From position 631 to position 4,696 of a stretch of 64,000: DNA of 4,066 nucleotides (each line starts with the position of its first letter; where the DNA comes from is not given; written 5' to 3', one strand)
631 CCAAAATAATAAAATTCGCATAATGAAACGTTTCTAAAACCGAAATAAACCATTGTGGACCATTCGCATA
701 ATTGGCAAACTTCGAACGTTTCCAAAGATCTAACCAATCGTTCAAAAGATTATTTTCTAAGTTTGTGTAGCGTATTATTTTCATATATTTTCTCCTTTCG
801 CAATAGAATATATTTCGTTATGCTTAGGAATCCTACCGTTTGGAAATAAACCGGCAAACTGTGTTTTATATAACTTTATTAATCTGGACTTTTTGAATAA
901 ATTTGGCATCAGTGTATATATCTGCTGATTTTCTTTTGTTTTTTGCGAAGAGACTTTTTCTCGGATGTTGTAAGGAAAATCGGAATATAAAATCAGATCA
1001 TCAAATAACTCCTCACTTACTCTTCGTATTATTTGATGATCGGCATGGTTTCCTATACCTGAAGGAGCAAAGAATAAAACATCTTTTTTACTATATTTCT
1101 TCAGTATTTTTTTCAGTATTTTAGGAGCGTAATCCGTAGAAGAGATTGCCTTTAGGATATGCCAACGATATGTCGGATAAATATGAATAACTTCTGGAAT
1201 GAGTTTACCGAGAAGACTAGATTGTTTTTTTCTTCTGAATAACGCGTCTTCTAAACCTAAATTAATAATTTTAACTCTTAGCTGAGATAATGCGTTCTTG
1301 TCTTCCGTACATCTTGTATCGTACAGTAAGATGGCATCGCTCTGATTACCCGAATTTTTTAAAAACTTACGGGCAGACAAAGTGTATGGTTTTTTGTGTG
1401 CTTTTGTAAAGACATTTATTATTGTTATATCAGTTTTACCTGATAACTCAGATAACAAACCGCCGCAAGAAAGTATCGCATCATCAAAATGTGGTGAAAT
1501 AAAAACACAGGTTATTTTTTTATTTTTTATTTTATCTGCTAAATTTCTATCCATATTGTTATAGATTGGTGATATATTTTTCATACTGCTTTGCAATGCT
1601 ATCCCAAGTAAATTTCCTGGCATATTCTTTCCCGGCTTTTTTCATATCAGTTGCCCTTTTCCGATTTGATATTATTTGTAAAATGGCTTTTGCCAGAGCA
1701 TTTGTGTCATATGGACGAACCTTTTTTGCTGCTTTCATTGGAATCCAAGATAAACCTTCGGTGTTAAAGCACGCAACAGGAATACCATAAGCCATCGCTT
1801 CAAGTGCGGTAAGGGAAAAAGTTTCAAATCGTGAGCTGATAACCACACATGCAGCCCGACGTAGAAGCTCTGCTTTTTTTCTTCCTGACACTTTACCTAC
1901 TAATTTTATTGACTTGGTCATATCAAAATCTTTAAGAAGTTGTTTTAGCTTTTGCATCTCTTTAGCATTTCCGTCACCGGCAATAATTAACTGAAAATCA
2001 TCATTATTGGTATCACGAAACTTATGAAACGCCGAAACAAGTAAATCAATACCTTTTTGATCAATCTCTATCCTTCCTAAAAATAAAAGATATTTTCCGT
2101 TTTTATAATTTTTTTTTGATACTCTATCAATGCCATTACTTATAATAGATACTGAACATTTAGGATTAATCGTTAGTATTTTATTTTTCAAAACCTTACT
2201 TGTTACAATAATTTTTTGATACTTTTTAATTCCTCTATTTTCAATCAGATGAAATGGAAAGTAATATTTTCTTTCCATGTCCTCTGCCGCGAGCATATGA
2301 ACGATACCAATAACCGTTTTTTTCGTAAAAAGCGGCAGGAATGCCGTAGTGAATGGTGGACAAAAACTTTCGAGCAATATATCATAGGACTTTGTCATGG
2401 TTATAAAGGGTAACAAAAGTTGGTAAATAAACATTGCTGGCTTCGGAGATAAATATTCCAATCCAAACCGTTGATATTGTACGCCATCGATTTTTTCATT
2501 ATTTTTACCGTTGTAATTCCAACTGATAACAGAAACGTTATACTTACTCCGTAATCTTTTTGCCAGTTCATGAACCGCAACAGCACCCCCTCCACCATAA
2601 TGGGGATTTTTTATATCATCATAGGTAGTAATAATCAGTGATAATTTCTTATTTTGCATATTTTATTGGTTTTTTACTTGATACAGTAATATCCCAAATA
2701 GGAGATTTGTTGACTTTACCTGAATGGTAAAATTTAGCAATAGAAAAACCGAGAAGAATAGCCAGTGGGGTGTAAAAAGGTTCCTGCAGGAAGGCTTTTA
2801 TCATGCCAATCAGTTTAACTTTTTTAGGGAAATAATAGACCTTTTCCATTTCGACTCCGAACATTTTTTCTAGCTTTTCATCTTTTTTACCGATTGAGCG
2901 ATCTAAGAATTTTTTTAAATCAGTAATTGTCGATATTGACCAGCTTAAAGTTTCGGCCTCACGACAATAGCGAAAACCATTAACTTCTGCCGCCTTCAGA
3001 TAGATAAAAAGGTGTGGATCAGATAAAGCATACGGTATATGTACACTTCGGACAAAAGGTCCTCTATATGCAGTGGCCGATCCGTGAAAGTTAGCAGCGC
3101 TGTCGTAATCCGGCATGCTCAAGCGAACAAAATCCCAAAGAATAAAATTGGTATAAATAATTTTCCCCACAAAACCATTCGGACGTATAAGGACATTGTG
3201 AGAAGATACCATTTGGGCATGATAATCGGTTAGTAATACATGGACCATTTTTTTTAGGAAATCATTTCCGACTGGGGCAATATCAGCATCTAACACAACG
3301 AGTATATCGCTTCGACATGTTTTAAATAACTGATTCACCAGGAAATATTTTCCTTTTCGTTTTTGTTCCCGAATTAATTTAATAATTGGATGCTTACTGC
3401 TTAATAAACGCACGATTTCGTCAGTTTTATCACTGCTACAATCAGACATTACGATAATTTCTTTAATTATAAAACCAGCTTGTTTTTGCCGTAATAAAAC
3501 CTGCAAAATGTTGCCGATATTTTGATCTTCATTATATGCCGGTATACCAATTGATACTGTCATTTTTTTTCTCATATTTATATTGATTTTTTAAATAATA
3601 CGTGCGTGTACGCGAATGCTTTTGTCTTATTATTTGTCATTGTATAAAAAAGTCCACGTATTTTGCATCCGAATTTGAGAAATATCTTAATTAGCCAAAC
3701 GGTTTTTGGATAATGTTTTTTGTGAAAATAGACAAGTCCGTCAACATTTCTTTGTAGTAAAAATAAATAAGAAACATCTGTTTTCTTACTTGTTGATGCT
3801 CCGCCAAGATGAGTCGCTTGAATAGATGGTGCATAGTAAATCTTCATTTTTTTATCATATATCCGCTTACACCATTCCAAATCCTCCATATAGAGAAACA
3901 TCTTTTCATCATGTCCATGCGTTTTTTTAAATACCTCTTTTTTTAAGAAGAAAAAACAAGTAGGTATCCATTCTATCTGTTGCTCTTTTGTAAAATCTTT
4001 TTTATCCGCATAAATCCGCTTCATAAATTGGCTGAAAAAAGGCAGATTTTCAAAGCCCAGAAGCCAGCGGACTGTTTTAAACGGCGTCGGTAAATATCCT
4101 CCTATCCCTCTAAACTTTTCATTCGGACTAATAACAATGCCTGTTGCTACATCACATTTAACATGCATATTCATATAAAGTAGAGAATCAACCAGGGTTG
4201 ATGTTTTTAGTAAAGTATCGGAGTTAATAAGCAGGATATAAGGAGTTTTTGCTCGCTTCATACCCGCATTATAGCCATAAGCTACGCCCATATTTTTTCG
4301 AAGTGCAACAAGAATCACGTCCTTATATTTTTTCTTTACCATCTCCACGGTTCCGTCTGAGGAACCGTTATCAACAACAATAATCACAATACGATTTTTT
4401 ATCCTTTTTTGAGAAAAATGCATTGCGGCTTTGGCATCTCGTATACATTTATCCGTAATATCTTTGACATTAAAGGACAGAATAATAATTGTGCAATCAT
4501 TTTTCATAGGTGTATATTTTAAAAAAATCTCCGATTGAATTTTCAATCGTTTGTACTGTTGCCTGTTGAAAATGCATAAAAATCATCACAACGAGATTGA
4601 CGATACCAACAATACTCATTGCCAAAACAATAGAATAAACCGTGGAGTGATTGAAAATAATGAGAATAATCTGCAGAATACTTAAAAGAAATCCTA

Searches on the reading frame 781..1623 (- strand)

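Call 39: search_protein_families(library=pfam, proteins=[window:781-1623:-], max_evalue=0.01)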
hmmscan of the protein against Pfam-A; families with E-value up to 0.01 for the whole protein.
window:781-1623:- (280 aa): 1 family
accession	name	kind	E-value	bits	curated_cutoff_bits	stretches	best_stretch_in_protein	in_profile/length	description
PF02585.22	PIG-L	-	7.2e-13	49.6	28.2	1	40-205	1-127/129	GlcNAc-PI de-N-acetylase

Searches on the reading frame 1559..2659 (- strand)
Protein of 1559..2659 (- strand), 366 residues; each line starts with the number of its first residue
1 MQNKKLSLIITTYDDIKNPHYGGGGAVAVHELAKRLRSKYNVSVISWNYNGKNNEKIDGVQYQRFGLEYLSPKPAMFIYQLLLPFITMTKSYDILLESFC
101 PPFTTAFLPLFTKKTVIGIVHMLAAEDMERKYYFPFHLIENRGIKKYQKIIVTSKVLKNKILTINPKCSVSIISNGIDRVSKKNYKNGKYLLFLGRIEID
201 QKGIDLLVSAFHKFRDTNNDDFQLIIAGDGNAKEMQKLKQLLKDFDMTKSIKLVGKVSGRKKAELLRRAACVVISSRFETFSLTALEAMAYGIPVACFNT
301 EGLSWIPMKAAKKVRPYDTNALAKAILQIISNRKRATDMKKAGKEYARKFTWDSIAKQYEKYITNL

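Call 39: search_protein_families(library=pfam, proteins=[window:1559-2659:-], max_evalue=0.01)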
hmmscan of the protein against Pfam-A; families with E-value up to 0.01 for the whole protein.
window:1559-2659:- (366 aa): 6 families
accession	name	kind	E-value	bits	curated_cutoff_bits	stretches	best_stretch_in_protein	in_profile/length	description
PF00534.26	Glycos_transf_1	-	2.1e-30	105.9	26.4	1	179-345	6-171/172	Glycosyl transferases group 1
PF13692.12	Glyco_trans_1_4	-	4.4e-27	95.5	27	1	189-332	2-142/142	Glycosyl transferases group 1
PF20706.3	GT4-conflict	-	5.1e-15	55.8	26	1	185-357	194-383/385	Family 4 Glycosyltransferase in conflict systems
PF13439.12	Glyco_transf_4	-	9.4e-11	42.5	28.5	1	23-178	2-167/170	Glycosyltransferase Family 4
PF13524.12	Glyco_trans_1_2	-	0.00022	21.7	25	1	222-360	15-143/144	Glycosyl transferase-like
PF13579.12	Glyco_trans_4_4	-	0.0016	19.2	29.7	0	23-164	1-145/158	Glycosyl transferase 4-like domain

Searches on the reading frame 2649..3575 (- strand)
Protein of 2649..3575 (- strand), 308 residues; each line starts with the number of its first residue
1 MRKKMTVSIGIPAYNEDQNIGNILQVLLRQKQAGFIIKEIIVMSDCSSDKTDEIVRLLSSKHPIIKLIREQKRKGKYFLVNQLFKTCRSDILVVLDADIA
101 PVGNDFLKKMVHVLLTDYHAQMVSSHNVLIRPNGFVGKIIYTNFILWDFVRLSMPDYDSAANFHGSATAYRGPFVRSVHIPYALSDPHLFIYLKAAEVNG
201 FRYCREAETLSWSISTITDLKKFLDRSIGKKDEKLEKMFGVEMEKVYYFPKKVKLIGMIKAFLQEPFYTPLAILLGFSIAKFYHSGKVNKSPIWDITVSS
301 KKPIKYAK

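Call 39: search_protein_families(library=pfam, proteins=[window:2649-3575:-], max_evalue=0.01)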
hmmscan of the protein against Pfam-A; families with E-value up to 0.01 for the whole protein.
window:2649-3575:- (308 aa): 4 families
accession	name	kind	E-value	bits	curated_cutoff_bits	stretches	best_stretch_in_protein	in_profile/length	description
PF00535.33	Glycos_transf_2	-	3.6e-19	69.8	23.3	1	8-120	1-109/168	Glycosyl transferase family 2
PF13641.12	Glyco_tranf_2_3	-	2.4e-12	47.8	27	1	7-178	3-174/230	Glycosyltransferase like family 2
PF13506.12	Glyco_transf_21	-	0.0039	17.1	21.7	1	77-139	19-79/174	Glycosyl transferase family 21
PF13704.12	Glyco_tranf_2_4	-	0.0047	17.8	27.5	1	24-98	7-81/98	Glycosyl transferase family 2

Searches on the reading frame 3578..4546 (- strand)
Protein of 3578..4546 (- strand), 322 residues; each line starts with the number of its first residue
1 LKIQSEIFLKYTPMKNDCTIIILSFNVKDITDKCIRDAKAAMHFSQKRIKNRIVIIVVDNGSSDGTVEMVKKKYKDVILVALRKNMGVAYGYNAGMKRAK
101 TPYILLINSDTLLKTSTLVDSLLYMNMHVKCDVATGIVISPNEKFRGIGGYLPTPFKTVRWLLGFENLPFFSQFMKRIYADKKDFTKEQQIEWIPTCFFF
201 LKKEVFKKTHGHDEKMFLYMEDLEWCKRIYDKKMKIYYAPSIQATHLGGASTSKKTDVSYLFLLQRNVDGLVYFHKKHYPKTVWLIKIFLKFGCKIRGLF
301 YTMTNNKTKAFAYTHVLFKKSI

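Call 39: search_protein_families(library=pfam, proteins=[window:3578-4546:-], max_evalue=0.01)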
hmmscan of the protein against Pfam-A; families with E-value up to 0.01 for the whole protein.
window:3578-4546:- (322 aa): 5 families
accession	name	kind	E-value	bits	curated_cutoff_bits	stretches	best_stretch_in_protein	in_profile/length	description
PF00535.33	Glycos_transf_2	-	1.2e-18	68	23.3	1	19-175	1-156/168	Glycosyl transferase family 2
PF13641.12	Glyco_tranf_2_3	-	4.4e-11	43.7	27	1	17-250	2-215/230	Glycosyltransferase like family 2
PF10111.15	Glyco_tranf_2_2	-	4e-05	23.7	27.3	1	50-119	27-100/276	Glycosyltransferase like family 2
PF02709.20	Glyco_transf_7C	-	8.4e-05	22.6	23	1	190-241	15-67/78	N-terminal domain of galactosyltransferase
PF13712.12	Glyco_tranf_2_5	-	0.0032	17.6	27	1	79-124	32-77/210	Glycosyltransferase like family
